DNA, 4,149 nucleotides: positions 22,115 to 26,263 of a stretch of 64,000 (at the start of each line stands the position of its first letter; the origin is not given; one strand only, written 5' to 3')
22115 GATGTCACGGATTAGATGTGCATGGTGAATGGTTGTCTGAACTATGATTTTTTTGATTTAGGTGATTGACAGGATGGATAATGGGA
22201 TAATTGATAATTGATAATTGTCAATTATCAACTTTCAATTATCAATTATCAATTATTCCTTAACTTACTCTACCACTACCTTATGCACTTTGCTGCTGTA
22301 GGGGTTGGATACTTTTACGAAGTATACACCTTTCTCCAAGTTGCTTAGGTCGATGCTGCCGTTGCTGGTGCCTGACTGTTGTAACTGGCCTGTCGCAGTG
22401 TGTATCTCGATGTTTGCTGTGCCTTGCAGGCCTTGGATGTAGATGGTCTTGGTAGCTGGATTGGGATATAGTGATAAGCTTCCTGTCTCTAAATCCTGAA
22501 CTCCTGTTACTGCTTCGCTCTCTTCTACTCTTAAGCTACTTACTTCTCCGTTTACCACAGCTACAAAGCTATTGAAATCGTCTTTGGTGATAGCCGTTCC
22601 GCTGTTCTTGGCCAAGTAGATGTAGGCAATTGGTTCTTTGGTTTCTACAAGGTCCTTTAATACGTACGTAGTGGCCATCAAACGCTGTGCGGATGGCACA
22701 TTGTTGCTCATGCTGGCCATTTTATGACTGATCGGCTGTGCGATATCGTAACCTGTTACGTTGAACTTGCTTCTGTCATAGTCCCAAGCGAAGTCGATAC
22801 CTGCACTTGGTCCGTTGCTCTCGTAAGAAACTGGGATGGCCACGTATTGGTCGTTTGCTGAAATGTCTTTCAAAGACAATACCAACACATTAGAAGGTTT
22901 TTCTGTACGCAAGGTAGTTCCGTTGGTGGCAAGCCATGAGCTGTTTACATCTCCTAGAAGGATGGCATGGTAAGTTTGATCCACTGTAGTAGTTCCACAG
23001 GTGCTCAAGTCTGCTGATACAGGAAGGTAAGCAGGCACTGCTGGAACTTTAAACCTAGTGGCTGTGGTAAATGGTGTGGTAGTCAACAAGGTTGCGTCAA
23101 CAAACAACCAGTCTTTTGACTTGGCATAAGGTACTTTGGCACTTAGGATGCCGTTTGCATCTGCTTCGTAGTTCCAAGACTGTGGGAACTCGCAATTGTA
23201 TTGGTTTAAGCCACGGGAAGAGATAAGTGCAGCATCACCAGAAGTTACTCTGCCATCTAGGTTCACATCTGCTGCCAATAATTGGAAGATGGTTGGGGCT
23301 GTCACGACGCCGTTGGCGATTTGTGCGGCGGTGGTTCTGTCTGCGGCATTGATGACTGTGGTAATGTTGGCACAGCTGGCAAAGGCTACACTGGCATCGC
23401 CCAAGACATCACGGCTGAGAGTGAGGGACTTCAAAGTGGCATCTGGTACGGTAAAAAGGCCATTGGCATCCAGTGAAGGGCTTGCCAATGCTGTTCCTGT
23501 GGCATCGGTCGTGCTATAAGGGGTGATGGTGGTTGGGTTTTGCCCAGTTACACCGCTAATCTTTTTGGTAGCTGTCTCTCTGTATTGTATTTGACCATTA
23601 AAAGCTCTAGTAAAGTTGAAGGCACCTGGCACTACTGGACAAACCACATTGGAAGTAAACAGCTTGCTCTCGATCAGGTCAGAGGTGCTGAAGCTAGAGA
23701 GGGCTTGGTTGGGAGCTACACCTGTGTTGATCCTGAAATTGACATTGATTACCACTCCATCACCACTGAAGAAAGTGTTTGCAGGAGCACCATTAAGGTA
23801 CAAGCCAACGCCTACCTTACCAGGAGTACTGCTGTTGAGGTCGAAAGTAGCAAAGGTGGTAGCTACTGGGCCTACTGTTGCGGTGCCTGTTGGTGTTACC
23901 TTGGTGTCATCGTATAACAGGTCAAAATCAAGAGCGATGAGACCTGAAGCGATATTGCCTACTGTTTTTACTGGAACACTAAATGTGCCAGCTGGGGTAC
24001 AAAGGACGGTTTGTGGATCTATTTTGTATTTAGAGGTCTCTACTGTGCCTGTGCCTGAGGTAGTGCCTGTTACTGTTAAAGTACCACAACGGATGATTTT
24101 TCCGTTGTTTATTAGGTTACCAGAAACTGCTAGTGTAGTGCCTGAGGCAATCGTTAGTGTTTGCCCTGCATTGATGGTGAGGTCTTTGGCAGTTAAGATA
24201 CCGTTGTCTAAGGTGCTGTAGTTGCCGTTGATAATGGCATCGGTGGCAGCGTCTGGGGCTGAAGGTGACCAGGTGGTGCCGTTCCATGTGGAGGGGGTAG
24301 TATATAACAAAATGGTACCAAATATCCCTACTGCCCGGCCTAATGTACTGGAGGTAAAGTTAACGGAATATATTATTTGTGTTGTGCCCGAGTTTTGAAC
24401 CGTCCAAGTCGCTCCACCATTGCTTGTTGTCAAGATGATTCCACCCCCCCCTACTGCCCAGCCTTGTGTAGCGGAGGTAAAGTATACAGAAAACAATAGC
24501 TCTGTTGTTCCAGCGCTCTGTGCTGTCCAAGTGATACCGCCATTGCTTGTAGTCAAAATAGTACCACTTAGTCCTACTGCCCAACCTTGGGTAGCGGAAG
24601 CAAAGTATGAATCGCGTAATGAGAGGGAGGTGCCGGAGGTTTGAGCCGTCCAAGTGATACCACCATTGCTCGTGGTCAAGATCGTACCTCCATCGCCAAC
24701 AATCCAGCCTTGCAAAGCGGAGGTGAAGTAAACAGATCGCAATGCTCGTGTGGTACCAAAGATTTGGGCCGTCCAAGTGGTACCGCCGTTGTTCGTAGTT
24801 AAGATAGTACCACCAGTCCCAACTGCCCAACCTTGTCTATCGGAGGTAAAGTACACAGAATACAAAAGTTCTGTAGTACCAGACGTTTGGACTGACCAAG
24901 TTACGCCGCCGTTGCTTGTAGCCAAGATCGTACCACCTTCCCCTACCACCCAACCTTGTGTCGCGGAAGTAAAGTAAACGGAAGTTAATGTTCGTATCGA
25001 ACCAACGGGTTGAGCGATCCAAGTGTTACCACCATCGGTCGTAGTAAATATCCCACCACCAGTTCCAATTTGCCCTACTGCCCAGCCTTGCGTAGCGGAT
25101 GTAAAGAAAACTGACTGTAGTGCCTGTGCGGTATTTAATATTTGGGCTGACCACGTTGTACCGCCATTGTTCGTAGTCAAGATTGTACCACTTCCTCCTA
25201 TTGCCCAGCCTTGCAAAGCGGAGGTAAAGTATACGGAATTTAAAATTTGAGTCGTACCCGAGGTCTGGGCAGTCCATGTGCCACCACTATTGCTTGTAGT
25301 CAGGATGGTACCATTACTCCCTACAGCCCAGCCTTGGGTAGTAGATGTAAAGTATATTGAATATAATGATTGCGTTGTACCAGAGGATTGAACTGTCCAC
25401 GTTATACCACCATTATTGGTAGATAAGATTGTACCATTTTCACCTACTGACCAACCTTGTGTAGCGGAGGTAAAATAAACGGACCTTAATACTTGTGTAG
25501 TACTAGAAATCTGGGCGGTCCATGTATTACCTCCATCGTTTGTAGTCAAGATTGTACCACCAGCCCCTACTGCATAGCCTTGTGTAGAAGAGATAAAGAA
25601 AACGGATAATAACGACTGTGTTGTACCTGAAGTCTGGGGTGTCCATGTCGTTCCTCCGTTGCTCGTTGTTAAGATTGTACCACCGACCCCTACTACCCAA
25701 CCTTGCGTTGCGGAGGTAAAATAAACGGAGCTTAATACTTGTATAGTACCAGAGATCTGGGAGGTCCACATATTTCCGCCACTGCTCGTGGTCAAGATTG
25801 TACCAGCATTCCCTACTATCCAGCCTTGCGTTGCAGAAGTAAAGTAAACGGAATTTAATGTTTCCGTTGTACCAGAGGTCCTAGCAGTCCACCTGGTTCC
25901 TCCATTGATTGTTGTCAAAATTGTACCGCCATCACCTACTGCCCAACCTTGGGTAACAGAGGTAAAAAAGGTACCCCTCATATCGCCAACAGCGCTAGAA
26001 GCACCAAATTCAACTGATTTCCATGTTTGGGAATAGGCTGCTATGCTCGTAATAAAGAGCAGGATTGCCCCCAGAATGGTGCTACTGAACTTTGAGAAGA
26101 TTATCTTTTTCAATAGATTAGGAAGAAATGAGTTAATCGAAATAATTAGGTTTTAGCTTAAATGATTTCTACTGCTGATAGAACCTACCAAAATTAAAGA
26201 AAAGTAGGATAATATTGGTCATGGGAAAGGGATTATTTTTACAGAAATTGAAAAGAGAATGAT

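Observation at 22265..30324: Tandem T9SS cargo pair combining a double 7-blade propeller with cohesin-like and dockerin-like modules: candidate self-assembling surface scaffold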

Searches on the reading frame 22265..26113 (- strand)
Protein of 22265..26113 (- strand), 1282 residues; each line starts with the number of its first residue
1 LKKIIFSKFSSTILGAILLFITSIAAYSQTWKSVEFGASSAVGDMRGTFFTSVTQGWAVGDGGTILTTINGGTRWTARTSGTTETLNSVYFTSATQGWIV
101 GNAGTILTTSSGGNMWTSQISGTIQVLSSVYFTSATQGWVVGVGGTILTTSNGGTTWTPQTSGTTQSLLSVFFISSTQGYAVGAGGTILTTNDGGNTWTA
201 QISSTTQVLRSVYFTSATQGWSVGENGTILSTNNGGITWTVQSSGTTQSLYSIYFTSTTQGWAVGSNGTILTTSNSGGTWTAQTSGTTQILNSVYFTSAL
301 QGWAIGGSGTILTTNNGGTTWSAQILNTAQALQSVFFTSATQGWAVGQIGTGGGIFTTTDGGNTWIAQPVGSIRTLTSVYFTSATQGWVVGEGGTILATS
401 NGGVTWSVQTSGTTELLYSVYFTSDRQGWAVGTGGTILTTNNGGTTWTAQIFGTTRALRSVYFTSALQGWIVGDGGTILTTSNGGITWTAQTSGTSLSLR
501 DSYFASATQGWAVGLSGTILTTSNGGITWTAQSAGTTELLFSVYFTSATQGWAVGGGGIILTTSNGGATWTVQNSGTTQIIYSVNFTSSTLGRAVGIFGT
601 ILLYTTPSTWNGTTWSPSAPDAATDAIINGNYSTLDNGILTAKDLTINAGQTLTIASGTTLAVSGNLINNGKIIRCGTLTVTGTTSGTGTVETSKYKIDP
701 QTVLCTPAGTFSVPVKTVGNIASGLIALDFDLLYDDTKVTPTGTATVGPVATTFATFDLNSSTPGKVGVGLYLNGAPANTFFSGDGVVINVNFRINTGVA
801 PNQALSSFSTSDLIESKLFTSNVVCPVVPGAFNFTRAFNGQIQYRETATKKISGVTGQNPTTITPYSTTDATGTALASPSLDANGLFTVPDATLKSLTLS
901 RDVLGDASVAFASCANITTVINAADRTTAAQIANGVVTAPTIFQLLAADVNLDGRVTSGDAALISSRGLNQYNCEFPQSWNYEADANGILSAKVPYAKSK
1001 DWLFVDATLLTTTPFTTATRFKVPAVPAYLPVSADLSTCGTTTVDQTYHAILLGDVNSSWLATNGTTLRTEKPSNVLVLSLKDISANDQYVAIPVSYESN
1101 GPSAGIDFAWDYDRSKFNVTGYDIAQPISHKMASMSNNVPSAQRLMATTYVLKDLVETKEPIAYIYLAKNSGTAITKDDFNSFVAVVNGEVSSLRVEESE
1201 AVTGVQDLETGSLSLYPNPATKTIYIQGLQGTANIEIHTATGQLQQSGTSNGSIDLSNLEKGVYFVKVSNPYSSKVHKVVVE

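Call 3: search_protein_families(library=pfam, proteins=[window:22265-26113:-], max_evalue=1)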
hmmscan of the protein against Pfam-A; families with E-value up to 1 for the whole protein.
window:22265-26113:- (1282 aa): 6 families
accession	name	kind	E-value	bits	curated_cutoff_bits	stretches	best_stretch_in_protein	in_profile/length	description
PF14870.12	PSII_BNR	-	1.1e-64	219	27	10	239-374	9-149/303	Photosynthesis system II assembly factor YCF48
PF18962.6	Por_Secre_tail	-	3.1e-12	47.1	27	1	1215-1281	1-75/75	Secretion system C-terminal sorting domain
PF00963.24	Cohesin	-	6.3e-07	30.1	24.1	1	709-810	13-116/139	Cohesin domain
PF00404.24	Dockerin_1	-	0.0032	18.1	22.9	1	943-965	31-53/57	Dockerin type I domain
PF08622.16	Svf1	-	0.031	14.7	25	0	235-270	80-115/163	Svf1-like N-terminal lipocalin domain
PF00652.28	Ricin_B_lectin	-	0.26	11.9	29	1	216-303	34-126/126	Ricin-type beta-trefoil lectin domain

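Call 4: search_protein_families(library=ncbifam, proteins=[window:22265-26113:-], max_evalue=1)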
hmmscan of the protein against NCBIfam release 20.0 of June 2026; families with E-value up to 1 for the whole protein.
window:22265-26113:- (1282 aa): 5 families
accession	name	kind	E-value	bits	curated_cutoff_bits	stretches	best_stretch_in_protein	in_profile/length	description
NF010237.0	PRK13684.1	equivalog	7.8e-62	209.2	326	7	25-118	31-123/334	photosynthesis system II assembly factor Ycf48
TIGR04183.1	Por_Secre_tail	domain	1e-13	51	23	1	1215-1281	1-71/72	T9SS type A sorting domain-containing protein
NF053585.1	OMP_LP_YfiB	equivalog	1.3e-05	25.1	128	0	498-524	37-63/163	outer membrane lipoprotein YfiB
TIGR00299.2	nickel_LarC1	equivalog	0.27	11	90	1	708-770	90-150/165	nickel pincer cofactor biosynthesis protein LarC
NF050142.1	PG1828_fam_lipo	equivalog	0.3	11.8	50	1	907-937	12-41/59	PG1828 family lipoprotein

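Call 40: search_protein_families(library=pfam, alignment_id=A4, max_evalue=0.001)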
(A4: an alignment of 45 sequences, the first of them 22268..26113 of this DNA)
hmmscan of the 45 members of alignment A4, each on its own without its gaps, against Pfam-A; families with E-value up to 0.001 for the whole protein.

A. member 1, window:22268-26113:- (1282 aa): 3 families
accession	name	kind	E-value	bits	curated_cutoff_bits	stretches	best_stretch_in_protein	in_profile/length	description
PF14870.12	PSII_BNR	-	1.1e-64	219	27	10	239-374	9-149/303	Photosynthesis system II assembly factor YCF48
PF18962.6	Por_Secre_tail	-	3.1e-12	47.1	27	1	1215-1281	1-75/75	Secretion system C-terminal sorting domain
PF00963.24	Cohesin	-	6.3e-07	30.1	24.1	1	709-810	13-116/139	Cohesin domain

B. families by the number of members that match (of 45 scanned): 52 families (the first 25 are shown)
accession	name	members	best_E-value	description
PF18962.6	Por_Secre_tail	44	3.1e-16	Secretion system C-terminal sorting domain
PF00963.24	Cohesin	30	7.4e-21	Cohesin domain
PF00404.24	Dockerin_1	11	2.3e-07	Dockerin type I domain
PF19408.5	PKD_6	8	2.1e-74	PKD-like domain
PF19081.6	Ig_7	6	2.2e-21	Ig-like domain CHU_C associated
PF06739.17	SBBP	5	2.3e-14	Beta-propeller repeat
PF01436.27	NHL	4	2.4e-52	NHL repeat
PF25021.1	TEN_NHL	4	1.1e-26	Teneurin NHL domain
PF18911.6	PKD_4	4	1.5e-17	PKD domain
PF08450.18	SGL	4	2.3e-13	SMP-30/Gluconolactonase/LRE-like region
PF17957.7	Big_7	3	7.5e-42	Bacterial Ig domain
PF17170.10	DUF5128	3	9.3e-14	6-bladed beta-propeller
PF25390.1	WD40_RLD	2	1.9e-140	RCC1-like domain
PF00415.24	RCC1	2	9.5e-120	Regulator of chromosome condensation (RCC1) repeat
PF13540.12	RCC1_2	2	1e-82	Regulator of chromosome condensation (RCC1) repeat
PF14870.12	PSII_BNR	2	1.1e-64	Photosynthesis system II assembly factor YCF48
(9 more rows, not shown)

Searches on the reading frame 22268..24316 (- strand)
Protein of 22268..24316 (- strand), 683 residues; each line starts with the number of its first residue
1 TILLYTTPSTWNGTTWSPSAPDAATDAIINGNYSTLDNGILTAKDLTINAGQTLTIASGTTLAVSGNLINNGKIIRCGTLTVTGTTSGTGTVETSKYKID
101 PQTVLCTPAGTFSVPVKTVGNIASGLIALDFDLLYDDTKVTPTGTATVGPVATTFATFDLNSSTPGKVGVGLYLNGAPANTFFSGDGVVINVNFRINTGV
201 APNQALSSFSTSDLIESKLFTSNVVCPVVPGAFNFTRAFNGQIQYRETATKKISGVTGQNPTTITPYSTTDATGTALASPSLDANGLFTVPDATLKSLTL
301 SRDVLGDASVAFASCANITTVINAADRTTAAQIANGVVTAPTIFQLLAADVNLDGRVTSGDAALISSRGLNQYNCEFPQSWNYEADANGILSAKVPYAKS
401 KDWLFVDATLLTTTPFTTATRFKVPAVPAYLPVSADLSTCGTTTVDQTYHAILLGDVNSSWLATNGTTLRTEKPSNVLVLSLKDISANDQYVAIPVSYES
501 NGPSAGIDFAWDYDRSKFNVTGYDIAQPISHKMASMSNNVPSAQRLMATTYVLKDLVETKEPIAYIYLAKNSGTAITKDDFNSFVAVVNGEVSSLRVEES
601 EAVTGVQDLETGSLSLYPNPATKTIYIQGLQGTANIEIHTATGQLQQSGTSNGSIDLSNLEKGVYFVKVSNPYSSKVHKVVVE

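Call 9: search_solved_structures(query=window:22268-24316:-, max_evalue=10, show_alignments=3)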
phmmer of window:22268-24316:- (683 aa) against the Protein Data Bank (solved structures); distinct sequences matched with E-value up to 10: 5.
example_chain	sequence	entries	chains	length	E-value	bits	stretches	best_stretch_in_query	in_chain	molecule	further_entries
5nrk_A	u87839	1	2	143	5.3e-07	31.5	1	99-234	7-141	Endoglucanase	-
5nrm_A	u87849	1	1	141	8.1e-07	30.9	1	99-234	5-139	Endoglucanase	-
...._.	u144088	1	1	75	0.063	14.8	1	615-682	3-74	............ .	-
4ums_A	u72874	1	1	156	0.09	14.3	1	110-201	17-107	CELLULOSOMAL ANCHORING SCAFFOLDIN B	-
4fl4_A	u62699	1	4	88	0.82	11.1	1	321-367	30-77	Glycoside hydrolase family 9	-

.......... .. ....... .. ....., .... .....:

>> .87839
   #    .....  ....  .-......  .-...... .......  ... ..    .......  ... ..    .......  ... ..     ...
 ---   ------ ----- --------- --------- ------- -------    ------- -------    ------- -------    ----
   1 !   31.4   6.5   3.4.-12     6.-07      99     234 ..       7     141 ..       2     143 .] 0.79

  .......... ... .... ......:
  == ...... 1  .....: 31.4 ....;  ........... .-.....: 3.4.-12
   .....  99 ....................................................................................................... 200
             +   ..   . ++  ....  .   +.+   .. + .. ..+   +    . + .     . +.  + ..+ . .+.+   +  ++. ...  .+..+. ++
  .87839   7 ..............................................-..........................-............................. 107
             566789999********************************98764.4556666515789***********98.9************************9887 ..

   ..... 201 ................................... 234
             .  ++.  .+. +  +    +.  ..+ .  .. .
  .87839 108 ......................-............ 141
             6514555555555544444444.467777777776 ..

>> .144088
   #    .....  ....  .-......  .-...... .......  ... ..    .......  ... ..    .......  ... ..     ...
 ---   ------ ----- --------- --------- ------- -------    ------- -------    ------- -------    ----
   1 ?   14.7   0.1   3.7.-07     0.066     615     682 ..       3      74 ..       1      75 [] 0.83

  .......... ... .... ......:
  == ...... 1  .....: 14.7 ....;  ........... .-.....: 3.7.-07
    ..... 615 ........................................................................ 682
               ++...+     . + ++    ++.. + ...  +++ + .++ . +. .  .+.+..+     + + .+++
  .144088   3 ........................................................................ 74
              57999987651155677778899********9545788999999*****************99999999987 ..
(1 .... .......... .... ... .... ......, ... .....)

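Call 10: find_homologous_proteins(query=window:22268-24316:-)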
Query window:22268-24316:- (683 aa): 16 proteins with E <= 0.001 among 8000 candidates.
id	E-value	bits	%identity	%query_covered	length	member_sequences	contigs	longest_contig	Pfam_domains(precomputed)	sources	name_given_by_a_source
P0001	5.8e-78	281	34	84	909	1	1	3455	PF00963.25,PF18962.8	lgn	-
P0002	2.2e-50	190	29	87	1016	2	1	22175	PF06739.18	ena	-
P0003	7.1e-42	162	29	89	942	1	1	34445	PF19408.6,PF18962.8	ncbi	-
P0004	1.6e-41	161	30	84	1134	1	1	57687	PF17957.8,PF18962.8,PF06832.19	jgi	jgi:hypothetical protein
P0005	1.1e-36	145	30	86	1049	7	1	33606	PF17957.8,PF18962.8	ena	-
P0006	2.4e-34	137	28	88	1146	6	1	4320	PF17957.8,PF18962.8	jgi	jgi:hypothetical protein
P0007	2.8e-34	137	28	88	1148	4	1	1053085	PF17957.8,PF18962.8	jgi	jgi:hypothetical protein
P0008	3.0e-34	137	27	84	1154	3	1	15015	PF17957.8,PF18962.8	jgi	jgi:hypothetical protein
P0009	1.4e-31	128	29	84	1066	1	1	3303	PF17957.8,PF18962.8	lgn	-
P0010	1.6e-28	118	27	86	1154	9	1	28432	PF17957.8,PF18962.8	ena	-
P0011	5.0e-26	109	26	86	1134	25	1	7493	PF17957.8,PF18962.8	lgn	-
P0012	6.1e-21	93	23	86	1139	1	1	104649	PF17957.8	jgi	jgi:hypothetical protein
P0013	1.2e-15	75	25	86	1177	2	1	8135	PF17957.8,PF18962.8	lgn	-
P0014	1.1e-9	55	52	14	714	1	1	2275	PF09479.17,PF18962.8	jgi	jgi:uncharacterized repeat protein (TIGR02543 family)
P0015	3.4e-8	50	58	9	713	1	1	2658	PF18962.8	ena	-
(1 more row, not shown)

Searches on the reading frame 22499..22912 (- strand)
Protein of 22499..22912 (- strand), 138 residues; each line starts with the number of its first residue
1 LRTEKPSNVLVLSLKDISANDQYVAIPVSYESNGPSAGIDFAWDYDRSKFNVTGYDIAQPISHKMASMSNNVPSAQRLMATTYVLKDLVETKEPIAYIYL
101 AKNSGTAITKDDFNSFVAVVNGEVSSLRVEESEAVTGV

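Call 37: search_solved_structures(query=A3, max_evalue=10, show_alignments=3)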
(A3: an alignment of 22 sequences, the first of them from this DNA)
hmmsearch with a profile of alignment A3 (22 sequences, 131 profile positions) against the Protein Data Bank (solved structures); distinct sequences matched with E-value up to 10: 10.
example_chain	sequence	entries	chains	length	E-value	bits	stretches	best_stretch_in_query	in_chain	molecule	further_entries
3ul4_A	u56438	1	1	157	0.011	19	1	20-98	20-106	Cellulosome-anchoring protein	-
2xdh_A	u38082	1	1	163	0.044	17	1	21-115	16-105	COHESIN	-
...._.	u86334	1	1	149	0.059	16.5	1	6-64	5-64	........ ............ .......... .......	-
5aoz_A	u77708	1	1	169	0.063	16.4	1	6-64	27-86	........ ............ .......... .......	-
5lxv_A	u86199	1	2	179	0.12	15.5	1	23-64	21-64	Scaffoldin C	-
10uw_A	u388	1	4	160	0.19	14.9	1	7-63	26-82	Cohesin domain number 1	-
8rey_M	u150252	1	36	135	0.25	14.5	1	17-50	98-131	Flagellin-like protein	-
5nrm_A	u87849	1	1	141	0.3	14.2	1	23-101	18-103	Endoglucanase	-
5nrk_A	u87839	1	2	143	0.3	14.2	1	22-101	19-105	Endoglucanase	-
5trv_A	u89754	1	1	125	0.51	13.5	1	12-59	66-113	denovo NTF2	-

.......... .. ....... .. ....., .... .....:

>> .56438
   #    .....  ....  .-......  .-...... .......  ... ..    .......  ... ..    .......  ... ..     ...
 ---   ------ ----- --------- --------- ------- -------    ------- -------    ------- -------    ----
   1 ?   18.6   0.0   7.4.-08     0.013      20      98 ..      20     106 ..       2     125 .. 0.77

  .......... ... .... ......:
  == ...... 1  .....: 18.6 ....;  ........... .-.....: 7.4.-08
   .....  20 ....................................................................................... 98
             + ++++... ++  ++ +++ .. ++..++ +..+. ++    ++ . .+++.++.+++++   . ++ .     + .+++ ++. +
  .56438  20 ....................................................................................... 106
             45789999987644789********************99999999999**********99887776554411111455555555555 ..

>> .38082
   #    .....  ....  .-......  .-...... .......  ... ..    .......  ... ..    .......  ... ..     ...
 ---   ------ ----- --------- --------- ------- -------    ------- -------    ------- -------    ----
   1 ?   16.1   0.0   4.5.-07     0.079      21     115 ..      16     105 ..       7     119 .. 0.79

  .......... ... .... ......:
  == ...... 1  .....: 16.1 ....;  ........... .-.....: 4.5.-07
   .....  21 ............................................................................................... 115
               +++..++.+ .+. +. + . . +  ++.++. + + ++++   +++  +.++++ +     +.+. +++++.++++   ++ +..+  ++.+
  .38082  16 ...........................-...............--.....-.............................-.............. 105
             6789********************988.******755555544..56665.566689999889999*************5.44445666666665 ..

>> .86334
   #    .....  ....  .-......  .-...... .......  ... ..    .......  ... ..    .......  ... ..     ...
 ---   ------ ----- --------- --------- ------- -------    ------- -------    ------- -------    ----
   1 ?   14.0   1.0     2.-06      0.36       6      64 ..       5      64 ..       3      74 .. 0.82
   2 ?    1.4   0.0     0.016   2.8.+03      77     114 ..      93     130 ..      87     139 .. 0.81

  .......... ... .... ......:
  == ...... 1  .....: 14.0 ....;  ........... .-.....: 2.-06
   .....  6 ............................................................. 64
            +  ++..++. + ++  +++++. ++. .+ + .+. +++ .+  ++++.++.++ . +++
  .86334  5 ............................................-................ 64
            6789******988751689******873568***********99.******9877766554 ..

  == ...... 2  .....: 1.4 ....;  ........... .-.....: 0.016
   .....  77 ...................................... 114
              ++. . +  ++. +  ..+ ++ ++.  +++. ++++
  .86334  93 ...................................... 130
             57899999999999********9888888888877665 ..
